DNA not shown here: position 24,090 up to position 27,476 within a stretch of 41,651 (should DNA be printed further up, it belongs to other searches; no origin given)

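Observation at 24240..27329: [NiFe] hydrogenase diaphorase subunit is a NuoF/HoxF - GltD/NfnB-like fusion with two nucleotide sites in one 1029-aa protein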

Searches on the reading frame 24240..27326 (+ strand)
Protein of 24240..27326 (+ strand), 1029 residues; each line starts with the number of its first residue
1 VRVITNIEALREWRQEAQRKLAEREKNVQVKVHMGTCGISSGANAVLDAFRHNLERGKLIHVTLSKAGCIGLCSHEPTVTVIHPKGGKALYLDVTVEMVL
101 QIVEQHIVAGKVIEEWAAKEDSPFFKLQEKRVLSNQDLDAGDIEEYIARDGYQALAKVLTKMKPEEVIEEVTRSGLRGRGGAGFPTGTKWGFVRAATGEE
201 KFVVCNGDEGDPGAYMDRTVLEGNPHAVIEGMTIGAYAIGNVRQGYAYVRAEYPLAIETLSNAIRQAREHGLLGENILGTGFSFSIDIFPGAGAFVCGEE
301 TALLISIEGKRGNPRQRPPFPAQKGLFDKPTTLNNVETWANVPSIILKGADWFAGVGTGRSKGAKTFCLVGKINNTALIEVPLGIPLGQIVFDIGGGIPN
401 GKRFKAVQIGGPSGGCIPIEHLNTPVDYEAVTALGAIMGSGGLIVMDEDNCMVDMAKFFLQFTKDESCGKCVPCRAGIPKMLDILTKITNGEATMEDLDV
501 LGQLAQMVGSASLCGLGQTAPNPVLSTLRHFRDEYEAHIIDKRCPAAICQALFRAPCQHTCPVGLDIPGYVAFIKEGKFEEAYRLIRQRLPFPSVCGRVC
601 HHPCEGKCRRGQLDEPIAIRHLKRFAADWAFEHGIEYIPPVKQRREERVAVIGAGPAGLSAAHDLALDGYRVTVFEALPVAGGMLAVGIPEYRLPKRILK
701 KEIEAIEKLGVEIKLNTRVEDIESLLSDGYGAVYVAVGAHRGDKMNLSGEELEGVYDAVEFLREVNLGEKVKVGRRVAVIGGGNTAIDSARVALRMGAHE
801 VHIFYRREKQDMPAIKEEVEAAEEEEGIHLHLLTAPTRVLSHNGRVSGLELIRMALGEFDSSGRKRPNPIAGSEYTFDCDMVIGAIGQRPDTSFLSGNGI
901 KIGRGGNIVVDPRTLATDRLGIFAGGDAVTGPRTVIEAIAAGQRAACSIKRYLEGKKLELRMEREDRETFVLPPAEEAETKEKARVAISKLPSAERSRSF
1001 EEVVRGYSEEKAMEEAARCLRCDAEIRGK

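Call 3: search_protein_families(library=pfam, proteins=[window:24240-27326:+], max_evalue=0.001)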
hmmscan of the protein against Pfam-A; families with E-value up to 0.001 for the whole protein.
window:24240-27326:+ (1029 aa): 17 families
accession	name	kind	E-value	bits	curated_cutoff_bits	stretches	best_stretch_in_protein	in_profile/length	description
PF01512.22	Complex1_51K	-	2.5e-44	151.2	31.2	1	171-343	1-149/150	Nuo51 FMN-binding domain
PF07992.20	Pyr_redox_2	-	6.7e-37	127.9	26.1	1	648-942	2-291/291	Pyridine nucleotide-disulphide oxidoreductase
PF10589.14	NADH_4Fe-4S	-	7.9e-35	119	23.5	1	454-538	1-85/85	NADH-ubiquinone oxidoreductase-F iron-sulfur binding region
PF14691.11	Fer4_20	-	3.9e-29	101.2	25.8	2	546-634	21-112/113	Dihydroprymidine dehydrogenase domain II, 4Fe-4S cluster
PF00070.33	Pyr_redox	-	3.7e-12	47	22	1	776-850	1-78/82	Pyridine nucleotide-disulphide oxidoreductase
PF13738.12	Pyr_redox_3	-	1.1e-10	41.7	30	1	701-826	102-225/305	Pyridine nucleotide-disulphide oxidoreductase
PF01266.30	DAO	-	1.5e-08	35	27.9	1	648-682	1-35/353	FAD dependent oxidoreductase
PF13450.12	NAD_binding_8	-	4.4e-08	33.7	21.9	1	651-684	1-34/68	NAD(P)-binding Rossmann-like domain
PF12831.13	FAD_oxidored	-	5.5e-06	26.4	27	1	649-688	2-41/416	FAD dependent oxidoreductase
PF01593.30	Amino_oxidase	-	6.1e-06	26.2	19.8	0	657-683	2-28/443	Flavin containing amine oxidoreductase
PF01262.27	AlaDh_PNT_C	-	4.2e-05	23.5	23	0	776-885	30-99/214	Alanine dehydrogenase/PNT, C-terminal domain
PF00890.30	FAD_binding_2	-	4.5e-05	23.3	20.4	1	649-686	2-39/414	FAD binding domain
PF01946.23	Thi4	-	0.00013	21.7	26.2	1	646-688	17-60/235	Thi4 family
PF01494.25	FAD_binding_3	-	0.00031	20.5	22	0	648-677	3-32/349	FAD binding domain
PF03486.20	HI0933_like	-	0.00032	20.7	50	0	648-681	2-35/244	HI0933-like protein Rossmann domain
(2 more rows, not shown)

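Call 4: search_protein_families(library=ncbifam, proteins=[window:24240-27326:+], max_evalue=0.001)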
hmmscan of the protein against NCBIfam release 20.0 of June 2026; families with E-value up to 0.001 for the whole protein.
window:24240-27326:+ (1029 aa): 80 families (the best 25 are shown)
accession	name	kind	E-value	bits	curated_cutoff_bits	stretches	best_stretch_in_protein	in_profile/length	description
NF009410.0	PRK12771.1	subfamily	1.5e-155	519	516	1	507-1022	3-511/566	NAD(P)-binding protein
NF009454.0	PRK12814.1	equivalog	6e-148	494.1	916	1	554-1024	101-574/657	putative NADPH-dependent glutamate synthase small subunit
TIGR01959.1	nuoF_fam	equivalog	7.7e-146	485.7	558.65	1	141-539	12-410/410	NADH-quinone oxidoreductase subunit NuoF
NF009414.0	PRK12778.1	equivalog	7.7e-126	421.2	1103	2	549-955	331-751/752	bifunctional dihydroorotate dehydrogenase B NAD binding subunit/NADPH-dependent glutamate synthase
TIGR01316.1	gltA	equivalog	1e-120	403.6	471.75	2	549-953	31-449/449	NADPH-dependent glutamate synthase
NF010120.0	PRK13596.1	equivalog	1.4e-112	376.4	389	1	139-543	16-421/433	NADH-quinone oxidoreductase subunit NuoF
NF008436.0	PRK11278.1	equivalog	9.7e-111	370.8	749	1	142-543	26-430/448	NADH-quinone oxidoreductase subunit NuoF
TIGR03315.1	Se_ygfK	equivalog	7.1e-101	338.2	835.3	1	538-1023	431-887/1012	putative selenate reductase subunit YgfK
NF010590.0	PRK13984.1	equivalog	4e-100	335.7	946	2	557-957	198-610/611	putative oxidoreductase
NF009413.0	PRK12775.1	equivalog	2.5e-91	307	1895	1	549-980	333-779/1006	putative trifunctional 2-polyprenylphenol hydroxylase/glutamate synthase subunit beta/ferritin domain-containing protein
TIGR01318.1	gltD_gamma_fam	subfamily_domain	1.7e-90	303.8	482.95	1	544-954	37-466/467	glutamate synthase, small subunit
NF009408.0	PRK12769.1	equivalog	4.5e-89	299.3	1003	2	554-957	233-655/659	formate-dependent uric acid utilization protein AegA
NF009451.0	PRK12809.1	equivalog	1.7e-77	261.2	1154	1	553-951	215-632/639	formate-dependent uric acid utilization protein YgfT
NF009409.0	PRK12770.1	subfamily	3.4e-73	246.8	343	1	642-957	14-354/360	putative glutamate synthase subunit beta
NF009415.0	PRK12779.1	equivalog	5.7e-70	236.3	1519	1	541-961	195-634/944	putative bifunctional glutamate synthase subunit beta/2-polyprenylphenol hydroxylase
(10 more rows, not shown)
